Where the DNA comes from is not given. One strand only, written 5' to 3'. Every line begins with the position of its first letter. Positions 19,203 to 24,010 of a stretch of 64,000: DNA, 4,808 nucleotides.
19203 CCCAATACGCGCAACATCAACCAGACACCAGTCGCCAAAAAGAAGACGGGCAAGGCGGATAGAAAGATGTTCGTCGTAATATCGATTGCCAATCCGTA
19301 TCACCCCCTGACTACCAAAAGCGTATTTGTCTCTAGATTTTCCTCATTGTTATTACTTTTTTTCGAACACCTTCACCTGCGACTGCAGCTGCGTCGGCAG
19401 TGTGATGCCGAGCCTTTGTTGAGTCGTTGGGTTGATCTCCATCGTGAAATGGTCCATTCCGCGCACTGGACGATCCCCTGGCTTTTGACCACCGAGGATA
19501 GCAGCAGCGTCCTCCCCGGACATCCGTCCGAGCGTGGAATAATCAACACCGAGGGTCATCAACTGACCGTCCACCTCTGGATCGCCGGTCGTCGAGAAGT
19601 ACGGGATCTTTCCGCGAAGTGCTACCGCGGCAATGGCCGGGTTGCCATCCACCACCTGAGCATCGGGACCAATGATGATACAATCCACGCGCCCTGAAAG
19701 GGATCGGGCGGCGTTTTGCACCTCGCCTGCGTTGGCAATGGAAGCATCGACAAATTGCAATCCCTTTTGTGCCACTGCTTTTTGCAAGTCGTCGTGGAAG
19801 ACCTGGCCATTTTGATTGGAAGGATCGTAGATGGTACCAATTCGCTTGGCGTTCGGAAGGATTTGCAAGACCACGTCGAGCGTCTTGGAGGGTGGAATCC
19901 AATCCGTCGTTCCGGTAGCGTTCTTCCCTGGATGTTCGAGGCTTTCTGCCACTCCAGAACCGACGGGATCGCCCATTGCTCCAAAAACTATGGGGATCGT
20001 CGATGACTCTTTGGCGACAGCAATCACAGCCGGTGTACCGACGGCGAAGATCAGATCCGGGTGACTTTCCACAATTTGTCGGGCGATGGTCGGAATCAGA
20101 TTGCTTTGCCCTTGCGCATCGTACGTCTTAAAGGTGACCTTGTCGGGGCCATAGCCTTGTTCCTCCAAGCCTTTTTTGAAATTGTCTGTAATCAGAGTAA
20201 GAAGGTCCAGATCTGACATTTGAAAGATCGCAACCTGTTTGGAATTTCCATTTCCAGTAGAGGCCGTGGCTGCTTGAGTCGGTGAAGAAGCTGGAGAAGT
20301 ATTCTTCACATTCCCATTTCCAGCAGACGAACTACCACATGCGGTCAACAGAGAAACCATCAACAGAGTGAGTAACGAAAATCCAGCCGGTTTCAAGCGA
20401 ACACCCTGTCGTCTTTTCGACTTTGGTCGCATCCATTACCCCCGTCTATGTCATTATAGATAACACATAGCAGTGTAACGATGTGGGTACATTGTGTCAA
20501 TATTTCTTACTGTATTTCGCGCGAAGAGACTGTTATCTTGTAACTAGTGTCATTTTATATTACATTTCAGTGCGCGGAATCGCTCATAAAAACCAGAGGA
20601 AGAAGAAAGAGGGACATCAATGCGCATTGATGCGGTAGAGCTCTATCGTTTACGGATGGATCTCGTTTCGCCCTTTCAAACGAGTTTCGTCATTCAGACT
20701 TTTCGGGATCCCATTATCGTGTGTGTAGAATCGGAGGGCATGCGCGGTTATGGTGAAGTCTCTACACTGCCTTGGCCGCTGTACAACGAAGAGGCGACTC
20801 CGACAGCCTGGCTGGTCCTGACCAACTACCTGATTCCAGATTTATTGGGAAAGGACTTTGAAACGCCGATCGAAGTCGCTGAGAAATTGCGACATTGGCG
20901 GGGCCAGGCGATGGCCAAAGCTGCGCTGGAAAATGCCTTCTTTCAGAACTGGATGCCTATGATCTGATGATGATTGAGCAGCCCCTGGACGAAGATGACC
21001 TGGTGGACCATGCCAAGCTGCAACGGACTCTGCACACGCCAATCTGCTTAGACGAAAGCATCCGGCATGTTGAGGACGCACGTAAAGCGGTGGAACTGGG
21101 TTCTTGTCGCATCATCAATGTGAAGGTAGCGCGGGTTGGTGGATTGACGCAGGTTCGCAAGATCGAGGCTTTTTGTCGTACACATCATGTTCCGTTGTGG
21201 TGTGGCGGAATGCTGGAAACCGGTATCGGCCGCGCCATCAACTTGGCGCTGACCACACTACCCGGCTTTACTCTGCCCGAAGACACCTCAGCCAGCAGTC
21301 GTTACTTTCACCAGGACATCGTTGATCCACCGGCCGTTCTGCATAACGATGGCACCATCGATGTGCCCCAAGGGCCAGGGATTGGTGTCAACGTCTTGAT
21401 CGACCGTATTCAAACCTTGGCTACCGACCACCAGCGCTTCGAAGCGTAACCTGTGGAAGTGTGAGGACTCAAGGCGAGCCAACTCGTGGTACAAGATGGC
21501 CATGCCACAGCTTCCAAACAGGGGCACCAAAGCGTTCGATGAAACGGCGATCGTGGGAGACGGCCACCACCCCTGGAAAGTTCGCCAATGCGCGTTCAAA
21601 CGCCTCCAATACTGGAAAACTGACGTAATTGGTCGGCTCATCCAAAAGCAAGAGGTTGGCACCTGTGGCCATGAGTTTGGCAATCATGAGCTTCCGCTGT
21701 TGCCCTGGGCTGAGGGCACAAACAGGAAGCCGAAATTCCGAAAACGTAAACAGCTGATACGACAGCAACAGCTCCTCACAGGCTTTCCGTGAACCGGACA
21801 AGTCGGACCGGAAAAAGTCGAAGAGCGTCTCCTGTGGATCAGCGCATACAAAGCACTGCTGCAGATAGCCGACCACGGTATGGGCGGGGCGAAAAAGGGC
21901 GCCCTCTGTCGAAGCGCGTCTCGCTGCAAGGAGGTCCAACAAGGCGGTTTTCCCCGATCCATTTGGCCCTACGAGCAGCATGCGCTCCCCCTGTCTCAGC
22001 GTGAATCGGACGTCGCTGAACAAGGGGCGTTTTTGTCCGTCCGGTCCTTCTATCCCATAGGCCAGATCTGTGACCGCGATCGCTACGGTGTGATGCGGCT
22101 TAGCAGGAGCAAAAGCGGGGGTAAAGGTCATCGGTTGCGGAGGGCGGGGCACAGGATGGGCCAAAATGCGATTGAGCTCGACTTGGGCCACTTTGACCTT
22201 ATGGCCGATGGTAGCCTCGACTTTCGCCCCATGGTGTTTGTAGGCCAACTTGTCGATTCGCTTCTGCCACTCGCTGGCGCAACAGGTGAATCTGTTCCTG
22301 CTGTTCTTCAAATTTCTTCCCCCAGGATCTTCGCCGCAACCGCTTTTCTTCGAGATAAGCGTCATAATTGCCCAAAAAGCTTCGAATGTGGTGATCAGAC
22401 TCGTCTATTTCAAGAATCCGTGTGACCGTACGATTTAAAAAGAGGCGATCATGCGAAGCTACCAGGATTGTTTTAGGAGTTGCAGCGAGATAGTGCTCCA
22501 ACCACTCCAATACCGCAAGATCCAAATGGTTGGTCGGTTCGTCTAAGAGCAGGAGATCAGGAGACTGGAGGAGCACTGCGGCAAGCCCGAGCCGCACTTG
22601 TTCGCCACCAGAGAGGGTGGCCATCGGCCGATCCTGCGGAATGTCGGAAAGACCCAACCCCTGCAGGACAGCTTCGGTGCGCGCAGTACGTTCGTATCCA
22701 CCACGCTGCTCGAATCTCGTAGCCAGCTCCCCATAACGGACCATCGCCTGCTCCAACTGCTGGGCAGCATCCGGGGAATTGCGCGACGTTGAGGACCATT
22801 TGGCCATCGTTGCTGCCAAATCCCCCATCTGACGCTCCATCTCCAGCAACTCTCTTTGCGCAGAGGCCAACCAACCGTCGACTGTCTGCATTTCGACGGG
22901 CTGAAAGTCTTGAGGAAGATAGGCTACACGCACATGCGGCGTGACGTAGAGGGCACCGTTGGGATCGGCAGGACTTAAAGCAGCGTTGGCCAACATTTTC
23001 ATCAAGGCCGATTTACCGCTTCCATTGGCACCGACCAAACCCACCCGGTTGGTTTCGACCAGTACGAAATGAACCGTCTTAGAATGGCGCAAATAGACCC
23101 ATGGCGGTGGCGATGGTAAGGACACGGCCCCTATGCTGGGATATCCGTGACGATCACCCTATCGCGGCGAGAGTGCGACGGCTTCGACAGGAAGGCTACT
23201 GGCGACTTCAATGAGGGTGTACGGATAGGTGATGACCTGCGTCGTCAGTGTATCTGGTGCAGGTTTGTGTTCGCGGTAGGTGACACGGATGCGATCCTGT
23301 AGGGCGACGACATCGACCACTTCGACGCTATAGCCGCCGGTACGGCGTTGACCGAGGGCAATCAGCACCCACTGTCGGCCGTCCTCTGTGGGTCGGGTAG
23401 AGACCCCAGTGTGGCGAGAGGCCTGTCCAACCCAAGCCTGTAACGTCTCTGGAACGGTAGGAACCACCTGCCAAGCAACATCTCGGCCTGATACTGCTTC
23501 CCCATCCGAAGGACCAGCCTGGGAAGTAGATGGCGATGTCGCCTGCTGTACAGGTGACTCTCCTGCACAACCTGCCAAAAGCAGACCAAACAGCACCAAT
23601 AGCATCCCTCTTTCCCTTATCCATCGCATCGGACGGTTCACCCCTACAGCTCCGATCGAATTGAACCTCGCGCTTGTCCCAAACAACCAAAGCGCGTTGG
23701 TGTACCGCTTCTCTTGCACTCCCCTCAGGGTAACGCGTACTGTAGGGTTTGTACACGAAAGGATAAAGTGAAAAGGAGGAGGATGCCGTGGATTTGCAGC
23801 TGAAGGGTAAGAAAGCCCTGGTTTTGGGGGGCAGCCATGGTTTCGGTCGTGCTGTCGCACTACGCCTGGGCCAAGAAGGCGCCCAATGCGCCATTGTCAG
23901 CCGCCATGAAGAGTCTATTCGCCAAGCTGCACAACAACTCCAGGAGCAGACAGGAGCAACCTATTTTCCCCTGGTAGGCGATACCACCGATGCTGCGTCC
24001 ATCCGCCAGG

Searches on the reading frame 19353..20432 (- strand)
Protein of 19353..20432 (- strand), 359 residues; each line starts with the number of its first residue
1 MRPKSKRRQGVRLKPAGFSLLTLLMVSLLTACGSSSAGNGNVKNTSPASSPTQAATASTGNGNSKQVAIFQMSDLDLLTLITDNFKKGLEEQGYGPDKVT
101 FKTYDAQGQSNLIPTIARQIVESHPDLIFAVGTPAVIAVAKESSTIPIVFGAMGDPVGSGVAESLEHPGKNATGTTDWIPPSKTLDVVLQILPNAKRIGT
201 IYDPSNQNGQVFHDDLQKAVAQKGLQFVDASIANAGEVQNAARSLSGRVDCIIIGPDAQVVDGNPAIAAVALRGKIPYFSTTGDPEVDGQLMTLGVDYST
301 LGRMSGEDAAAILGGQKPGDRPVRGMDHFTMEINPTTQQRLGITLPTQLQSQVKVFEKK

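Call 48: search_protein_families(library=pfam, proteins=[window:19353-20432:-])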
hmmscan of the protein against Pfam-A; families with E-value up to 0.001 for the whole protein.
window:19353-20432:- (359 aa): 2 families
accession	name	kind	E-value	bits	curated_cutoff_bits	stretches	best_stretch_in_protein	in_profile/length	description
PF04392.18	ABC_sub_bind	-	3.5e-55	187.8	25.9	1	67-350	2-286/293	ABC transporter substrate binding protein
PF13407.12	Peripla_BP_4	-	4.9e-05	23.4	35.1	0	212-316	16-121/258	Periplasmic binding protein domain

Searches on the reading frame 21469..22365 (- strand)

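Call 48: search_protein_families(library=pfam, proteins=[window:21469-22365:-])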
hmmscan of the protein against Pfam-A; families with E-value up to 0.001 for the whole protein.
window:21469-22365:- (298 aa): 5 families
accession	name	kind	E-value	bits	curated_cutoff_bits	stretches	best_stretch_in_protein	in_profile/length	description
PF00005.33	ABC_tran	-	9.5e-22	78.5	25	1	117-246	2-137/137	ABC transporter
PF13304.12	AAA_21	-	5.5e-07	30.4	27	0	130-147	3-20/304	AAA domain, putative AbiEii toxin, Type IV TA system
PF13555.12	AAA_29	-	0.00015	21.9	27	1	116-145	12-41/61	P-loop containing region of AAA domain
PF13401.12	AAA_22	-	0.00023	21.9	27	1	129-263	8-110/130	AAA domain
PF13191.12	AAA_16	-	0.00059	20.8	32.6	1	125-183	23-80/167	AAA ATPase domain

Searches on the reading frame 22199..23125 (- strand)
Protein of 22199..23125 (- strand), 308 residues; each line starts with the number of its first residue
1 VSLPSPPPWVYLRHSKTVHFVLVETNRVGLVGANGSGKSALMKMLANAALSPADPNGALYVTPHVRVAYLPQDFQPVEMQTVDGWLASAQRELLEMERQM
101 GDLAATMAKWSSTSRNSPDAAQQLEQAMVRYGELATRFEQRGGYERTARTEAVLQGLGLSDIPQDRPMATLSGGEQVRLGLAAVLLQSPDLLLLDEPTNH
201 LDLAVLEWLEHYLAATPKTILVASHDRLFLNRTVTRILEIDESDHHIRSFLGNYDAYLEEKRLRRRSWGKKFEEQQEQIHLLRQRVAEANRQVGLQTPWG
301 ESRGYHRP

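Call 73: search_protein_families(library=pfam, max_evalue=0.00001, proteins=[window:22199-23125:-])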
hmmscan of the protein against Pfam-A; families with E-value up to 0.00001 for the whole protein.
window:22199-23125:- (308 aa): 3 families
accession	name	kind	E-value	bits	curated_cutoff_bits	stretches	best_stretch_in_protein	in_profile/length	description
PF00005.33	ABC_tran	-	3.1e-21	76.8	25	1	17-199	3-137/137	ABC transporter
PF13304.12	AAA_21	-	7.8e-11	43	27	0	165-230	232-303/304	AAA domain, putative AbiEii toxin, Type IV TA system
PF12848.13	ABC_tran_Xtn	-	2.6e-06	27.9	25.9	1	243-284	4-45/85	ABC transporter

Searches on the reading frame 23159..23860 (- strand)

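Call 73: search_protein_families(library=pfam, max_evalue=0.00001, proteins=[window:23159-23860:-])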
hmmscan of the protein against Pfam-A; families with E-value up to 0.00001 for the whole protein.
window:23159-23860:- (233 aa): 1 family
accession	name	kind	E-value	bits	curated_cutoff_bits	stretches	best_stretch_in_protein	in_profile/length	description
PF14343.11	PrcB_C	-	3.6e-16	59.6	24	1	165-219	3-55/56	PrcB C-terminal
